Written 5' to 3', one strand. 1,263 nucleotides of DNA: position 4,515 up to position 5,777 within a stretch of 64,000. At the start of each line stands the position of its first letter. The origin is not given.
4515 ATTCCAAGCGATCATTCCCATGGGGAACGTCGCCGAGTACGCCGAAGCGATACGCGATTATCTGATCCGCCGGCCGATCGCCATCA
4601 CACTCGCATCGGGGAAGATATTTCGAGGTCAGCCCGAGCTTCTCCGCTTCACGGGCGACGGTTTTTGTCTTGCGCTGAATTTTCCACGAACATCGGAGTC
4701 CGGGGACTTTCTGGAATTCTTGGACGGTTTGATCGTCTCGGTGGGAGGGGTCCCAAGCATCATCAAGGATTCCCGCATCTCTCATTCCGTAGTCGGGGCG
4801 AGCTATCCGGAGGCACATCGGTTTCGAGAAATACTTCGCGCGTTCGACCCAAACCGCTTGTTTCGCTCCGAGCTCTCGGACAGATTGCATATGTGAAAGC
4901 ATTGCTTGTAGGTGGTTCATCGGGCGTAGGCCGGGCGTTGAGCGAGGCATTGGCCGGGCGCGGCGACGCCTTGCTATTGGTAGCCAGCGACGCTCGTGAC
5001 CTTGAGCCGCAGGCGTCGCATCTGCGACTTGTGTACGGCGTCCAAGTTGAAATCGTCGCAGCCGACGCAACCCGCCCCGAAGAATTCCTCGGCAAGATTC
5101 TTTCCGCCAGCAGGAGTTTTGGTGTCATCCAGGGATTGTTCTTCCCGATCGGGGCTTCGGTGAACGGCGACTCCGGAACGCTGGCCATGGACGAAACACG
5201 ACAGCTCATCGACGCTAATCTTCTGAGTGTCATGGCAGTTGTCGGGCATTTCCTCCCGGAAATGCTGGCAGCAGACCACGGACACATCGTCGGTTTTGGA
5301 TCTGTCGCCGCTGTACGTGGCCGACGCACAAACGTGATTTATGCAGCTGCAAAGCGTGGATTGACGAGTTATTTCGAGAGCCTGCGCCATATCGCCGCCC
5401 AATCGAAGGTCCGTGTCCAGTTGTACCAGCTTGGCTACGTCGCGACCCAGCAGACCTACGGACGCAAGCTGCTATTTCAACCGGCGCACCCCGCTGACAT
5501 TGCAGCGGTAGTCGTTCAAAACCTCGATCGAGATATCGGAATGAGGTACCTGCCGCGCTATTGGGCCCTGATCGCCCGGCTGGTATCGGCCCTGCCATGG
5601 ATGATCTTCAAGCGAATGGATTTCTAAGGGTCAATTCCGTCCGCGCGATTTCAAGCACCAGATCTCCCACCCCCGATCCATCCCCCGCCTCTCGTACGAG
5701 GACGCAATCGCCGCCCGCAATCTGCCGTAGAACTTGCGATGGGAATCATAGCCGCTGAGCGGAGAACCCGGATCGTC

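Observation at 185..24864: Three paralogous ~730-810 aa polytopic membrane proteins with a shared, unassigned C-terminal domain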

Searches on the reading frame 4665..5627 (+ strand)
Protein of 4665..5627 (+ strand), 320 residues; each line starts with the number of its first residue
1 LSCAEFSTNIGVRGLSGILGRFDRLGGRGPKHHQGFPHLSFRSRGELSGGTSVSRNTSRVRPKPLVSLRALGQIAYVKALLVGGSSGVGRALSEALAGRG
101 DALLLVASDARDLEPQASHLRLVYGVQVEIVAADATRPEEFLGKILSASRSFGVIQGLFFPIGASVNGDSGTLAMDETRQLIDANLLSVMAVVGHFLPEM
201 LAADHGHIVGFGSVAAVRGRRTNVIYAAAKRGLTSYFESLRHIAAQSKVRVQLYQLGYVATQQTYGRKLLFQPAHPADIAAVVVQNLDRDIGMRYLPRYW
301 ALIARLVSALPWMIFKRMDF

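Call 9: search_protein_families(library=pfam, proteins=[window:4665-5627:+], max_evalue=0.001)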
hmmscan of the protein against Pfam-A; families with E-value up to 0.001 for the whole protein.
window:4665-5627:+ (320 aa): 3 families
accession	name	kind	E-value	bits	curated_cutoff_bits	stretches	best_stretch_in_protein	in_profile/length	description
PF00106.31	adh_short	-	1.3e-28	100.3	26.6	1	79-263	3-186/195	short chain dehydrogenase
PF13561.12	adh_short_C2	-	2.8e-17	63.5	27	1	85-267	5-184/236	Enoyl-(Acyl carrier protein) reductase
PF08659.16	KR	-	1.1e-08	35.6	22.6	1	80-242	4-165/180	KR domain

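Call 11: search_protein_families(library=ncbifam, proteins=[window:4665-5627:+], max_evalue=0.01)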
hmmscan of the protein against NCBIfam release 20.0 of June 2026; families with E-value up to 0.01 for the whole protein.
window:4665-5627:+ (320 aa): 174 families (the best 25 are shown)
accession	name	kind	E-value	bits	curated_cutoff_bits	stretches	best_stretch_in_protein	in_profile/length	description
NF005489.0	PRK07102.1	equivalog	3e-35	122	267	1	79-319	4-242/243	SDR family oxidoreductase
NF005437.0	PRK07024.1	equivalog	8.2e-26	91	266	1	77-317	5-245/259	SDR family oxidoreductase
NF005806.0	PRK07666.1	equivalog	4.2e-23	81.9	286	1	77-287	8-221/239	3-ketoacyl-ACP reductase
NF053786.1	DcplherypntRedDprE2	equivalog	4.9e-22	78.8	250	1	79-319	11-251/252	decaprenylphospho-beta-D-erythro-pentofuranosid-2-ulose 2-reductase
NF005672.0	PRK07454.1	equivalog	1.8e-21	76.4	234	1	78-262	8-191/241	SDR family oxidoreductase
NF009466.0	PRK12826.1-2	subfamily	5.2e-21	75.2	222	1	78-263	5-191/248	3-oxoacyl-ACP reductase FabG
NF005878.0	PRK07825.1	subfamily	1.3e-20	73.9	287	1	81-314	14-244/278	short chain dehydrogenase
NF006099.0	PRK08251.1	equivalog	1.9e-20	73.1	253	1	79-318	7-249/250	SDR family oxidoreductase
NF004825.0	PRK06181.1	equivalog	2.1e-20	73.1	215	1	79-262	9-191/268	SDR family oxidoreductase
NF006565.0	PRK09072.1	equivalog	1.1e-19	71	238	1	78-314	7-245/265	SDR family oxidoreductase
NF005559.1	PRK07231.1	subfamily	1.9e-19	70.2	215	1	79-262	7-189/249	glucose 1-dehydrogenase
NF012208.0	SDR_dihy_bifunc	exception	2.2e-19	69.9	325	1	79-258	1-182/233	bifunctional dihydropteridine reductase/dihydrofolate reductase TmpR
NF040690.1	mycolate_SDR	equivalog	4.7e-19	68.8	380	1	78-263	10-193/265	mycolate reductase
NF005495.0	PRK07109.1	subfamily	9.4e-19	67.8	264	1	80-264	12-197/334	SDR family oxidoreductase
NF005881.0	PRK07832.1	equivalog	3.9e-18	65.6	296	1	75-261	8-195/287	SDR family oxidoreductase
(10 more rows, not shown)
